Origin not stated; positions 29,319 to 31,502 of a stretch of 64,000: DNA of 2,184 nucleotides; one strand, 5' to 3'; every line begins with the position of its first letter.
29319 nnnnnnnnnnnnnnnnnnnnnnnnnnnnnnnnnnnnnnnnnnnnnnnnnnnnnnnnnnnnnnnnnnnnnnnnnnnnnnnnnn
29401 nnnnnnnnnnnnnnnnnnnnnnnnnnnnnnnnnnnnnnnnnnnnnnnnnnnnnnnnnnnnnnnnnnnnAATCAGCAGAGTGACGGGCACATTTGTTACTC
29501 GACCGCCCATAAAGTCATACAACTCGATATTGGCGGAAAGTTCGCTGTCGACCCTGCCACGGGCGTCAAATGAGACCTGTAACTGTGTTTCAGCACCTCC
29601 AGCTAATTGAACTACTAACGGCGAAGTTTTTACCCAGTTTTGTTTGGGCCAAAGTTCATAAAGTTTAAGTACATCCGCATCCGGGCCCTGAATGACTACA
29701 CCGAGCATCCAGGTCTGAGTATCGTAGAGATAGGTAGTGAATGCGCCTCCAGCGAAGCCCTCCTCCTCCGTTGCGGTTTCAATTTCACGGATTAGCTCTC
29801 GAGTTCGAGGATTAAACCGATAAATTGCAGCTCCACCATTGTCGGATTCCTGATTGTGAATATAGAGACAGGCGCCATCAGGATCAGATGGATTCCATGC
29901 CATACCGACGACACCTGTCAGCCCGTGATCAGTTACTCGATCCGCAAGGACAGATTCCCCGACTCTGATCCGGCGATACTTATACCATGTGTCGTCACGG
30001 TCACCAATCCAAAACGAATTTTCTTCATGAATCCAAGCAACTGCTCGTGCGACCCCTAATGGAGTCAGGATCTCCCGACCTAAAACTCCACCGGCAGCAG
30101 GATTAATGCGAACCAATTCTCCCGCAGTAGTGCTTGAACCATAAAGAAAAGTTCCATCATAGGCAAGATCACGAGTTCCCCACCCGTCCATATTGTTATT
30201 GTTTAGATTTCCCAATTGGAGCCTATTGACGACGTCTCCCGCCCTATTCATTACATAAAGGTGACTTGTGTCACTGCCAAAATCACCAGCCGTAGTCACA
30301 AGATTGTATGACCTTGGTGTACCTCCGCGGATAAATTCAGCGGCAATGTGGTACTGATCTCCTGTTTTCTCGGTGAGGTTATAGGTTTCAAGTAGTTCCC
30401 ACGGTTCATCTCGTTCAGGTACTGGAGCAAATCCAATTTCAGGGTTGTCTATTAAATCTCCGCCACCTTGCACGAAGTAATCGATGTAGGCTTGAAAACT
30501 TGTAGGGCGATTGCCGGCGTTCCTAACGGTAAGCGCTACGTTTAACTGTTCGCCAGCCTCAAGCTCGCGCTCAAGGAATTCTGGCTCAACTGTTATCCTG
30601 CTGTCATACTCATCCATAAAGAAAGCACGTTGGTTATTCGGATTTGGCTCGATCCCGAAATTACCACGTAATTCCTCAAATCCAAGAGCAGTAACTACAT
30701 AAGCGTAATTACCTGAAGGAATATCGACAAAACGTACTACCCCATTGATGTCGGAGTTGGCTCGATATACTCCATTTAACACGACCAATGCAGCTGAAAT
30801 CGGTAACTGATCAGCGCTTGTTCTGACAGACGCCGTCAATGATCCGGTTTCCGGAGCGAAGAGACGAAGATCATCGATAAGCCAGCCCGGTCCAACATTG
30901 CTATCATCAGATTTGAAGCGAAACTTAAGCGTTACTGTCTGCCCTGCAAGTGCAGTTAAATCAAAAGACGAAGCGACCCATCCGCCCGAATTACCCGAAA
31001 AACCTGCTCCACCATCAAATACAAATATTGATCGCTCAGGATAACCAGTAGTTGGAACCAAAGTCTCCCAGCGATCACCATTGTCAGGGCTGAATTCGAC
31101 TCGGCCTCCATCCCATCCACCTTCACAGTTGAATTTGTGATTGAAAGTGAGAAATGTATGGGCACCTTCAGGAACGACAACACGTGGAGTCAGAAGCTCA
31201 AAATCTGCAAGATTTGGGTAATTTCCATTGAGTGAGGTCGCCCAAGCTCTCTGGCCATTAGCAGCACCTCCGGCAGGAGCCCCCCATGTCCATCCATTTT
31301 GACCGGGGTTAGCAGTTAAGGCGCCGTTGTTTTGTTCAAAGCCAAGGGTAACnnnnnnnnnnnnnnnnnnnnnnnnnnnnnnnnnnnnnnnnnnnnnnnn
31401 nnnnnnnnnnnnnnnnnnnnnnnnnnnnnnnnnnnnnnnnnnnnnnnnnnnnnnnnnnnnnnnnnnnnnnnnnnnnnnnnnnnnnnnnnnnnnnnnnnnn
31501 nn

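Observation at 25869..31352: Internal duplication of about 610 aa in the 2907-aa protein, containing a second unassigned region of about 240 aa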

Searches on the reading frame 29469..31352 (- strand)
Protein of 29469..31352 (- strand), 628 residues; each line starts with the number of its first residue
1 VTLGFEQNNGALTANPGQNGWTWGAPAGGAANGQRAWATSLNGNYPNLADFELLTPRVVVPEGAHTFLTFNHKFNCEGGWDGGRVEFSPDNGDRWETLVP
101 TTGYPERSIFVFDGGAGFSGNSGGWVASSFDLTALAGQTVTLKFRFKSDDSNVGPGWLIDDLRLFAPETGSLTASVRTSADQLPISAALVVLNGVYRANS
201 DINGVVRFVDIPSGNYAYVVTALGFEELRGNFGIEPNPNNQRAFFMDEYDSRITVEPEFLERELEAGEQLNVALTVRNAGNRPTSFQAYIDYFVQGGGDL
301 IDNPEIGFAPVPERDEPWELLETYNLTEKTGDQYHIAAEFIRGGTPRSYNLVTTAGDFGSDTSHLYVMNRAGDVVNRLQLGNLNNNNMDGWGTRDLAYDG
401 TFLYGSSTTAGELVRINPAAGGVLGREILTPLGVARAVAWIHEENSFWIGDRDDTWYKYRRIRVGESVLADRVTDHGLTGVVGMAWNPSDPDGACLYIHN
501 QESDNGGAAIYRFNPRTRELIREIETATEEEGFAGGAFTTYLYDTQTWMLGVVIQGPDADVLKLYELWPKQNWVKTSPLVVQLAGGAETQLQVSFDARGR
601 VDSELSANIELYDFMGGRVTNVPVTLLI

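Call 58: predict_structure(alignment_id=A4)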
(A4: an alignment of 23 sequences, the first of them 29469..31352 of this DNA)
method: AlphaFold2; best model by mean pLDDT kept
length: 628 residues; sequences in the alignment: 23
mean_pLDDT: 84.8   pTM: 0.63
mean pLDDT of the five models: 84.8, 82.3, 82.2, 82.1, 81.6
residues with pLDDT >= 90: 273; 70-90: 279; 50-70: 49; < 50: 27
segments of 3 or more residues with pLDDT < 50: 295-315, 383-385
pLDDT, mean of each block of 10 residues (from residue 1): 54 73 86 86 82 87 77 87 90 86 69 82 86 85 89 81 78 95 93 86 91 88 93 88 95 95 92 96 93 52 32 59 91 90 75 78 84 85 54 84 80 87 87 91 91 93 91 93 89 90 95 92 95 94 84 94 83 86 97 88 88 91 92
secondary structure, 60 per line:
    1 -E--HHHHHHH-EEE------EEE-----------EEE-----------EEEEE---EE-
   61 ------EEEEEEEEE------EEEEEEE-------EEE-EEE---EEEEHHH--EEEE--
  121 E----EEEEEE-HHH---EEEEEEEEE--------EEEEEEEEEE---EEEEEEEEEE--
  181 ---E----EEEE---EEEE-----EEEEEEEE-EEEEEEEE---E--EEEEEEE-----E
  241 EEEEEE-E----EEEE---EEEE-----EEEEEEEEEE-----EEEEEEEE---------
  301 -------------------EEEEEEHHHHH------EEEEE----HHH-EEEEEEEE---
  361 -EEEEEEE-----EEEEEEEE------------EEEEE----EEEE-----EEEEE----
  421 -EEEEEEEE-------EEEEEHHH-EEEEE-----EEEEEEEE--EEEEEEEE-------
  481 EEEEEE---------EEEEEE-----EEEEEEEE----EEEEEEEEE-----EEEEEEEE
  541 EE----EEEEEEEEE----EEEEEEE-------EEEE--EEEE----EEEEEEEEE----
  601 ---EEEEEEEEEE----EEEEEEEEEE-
elements in order: H5-11 E13-15 E22-24 E36-38 E50-54 E67-75 E82-88 E96-98 E100-102 E106-109 E115-118 E126-131 E139-147 E156-165 E169-178 E189-192 E196-199 E205-212 E214-221 E228-234 E240-246 E253-256 E260-263 E269-278 E284-291 E320-325 H326-330 E337-341 E350-357 E362-368 E374-381 E394-398 E403-406 E412-416 E422-429 E437-441 E446-450 E456-463 E466-473 E481-486 E496-501 E507-514 E519-527 E533-542 E547-555 E560-566 E574-577 E580-583 E588-596 E604-613 E618-627

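Call 68: fold_search(model_id=the predicted structure, library=pdb)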
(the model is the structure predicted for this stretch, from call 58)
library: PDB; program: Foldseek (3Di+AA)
matches with E <= 10: 1648; with E <= 0.001: 594
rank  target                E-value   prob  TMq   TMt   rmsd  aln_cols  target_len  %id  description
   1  8fia_A                5.7e-08  1.00  0.25  0.10  21.2       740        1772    8  The structure of fly Teneurin self assembly (released 2023-05-03)
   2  2v5y                  8.3e-08  1.00  0.18  0.20  41.4       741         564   10  Crystal structure of the receptor protein tyrosine phosphatase mu ectodomain (released 2007-09-11)
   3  7bam_A                2.0e-07  1.00  0.25  0.10  19.1       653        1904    8  human Teneurin4 WT C2 (released 2021-12-01)
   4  9bfq_A                2.1e-07  1.00  0.23  0.15  30.6       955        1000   10  Cryo-EM structure of Sevenless in complex with Bride of Sevenless (released 2025-01-29)
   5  8r50_A                3.5e-07  1.00  0.21  0.08  21.7       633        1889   10  Mouse teneurin-3 compact dimer - A1B1 isoform (released 2024-05-08)
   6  8xi2_T                4.2e-07  1.00  0.24  0.39   8.0       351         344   11  Cryo-EM structure of the Chlamydomonas C* complex (released 2024-10-09)
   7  9bfp_A                4.2e-07  1.00  0.20  0.13  31.4       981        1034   10  Cryo-EM structure of Sevenless extracellular domain (monomer) (released 2025-01-29)
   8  9ejq                  4.4e-07  1.00  0.23  0.14  27.6       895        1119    9  Crystal structure of DDB1 in complex with XS381952 (released 2025-02-26)
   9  7djl_C                4.9e-07  1.00  0.23  0.29  15.7       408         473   11  Structure of four truncated and mutated forms of quenching protein (released 2022-06-08)
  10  6fb3_A                4.9e-07  1.00  0.22  0.09  23.8       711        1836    9  Teneurin 2 Partial Extracellular Domain (released 2018-03-28)
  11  9bhx                  5.6e-07  1.00  0.22  0.15  31.3       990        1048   10  Structure of the extracellular domain of Protein Sevenless (released 2025-01-22)
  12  2wq8                  6.2e-07  1.00  0.23  0.23  22.2       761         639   10  Glycan labelling using engineered variants of galactose oxidase obtained by directed evolution (released 2010-09-01)
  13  9ijj_h                6.5e-07  0.84  0.10  0.05  34.7       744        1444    8  In situ structure of the central apparatus in mouse sperm axoneme. (released 2025-06-04)
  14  7som_D                9.0e-07  0.66  0.09  0.04  41.6       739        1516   10  Ciliary C2 central pair apparatus isolated from Chlamydomonas reinhardtii (released 2022-04-13)
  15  5o9z_L                1.1e-06  1.00  0.23  0.29  14.9       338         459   14  Cryo-EM structure of a pre-catalytic human spliceosome primed for activation (B complex) (released 2017-08-16)
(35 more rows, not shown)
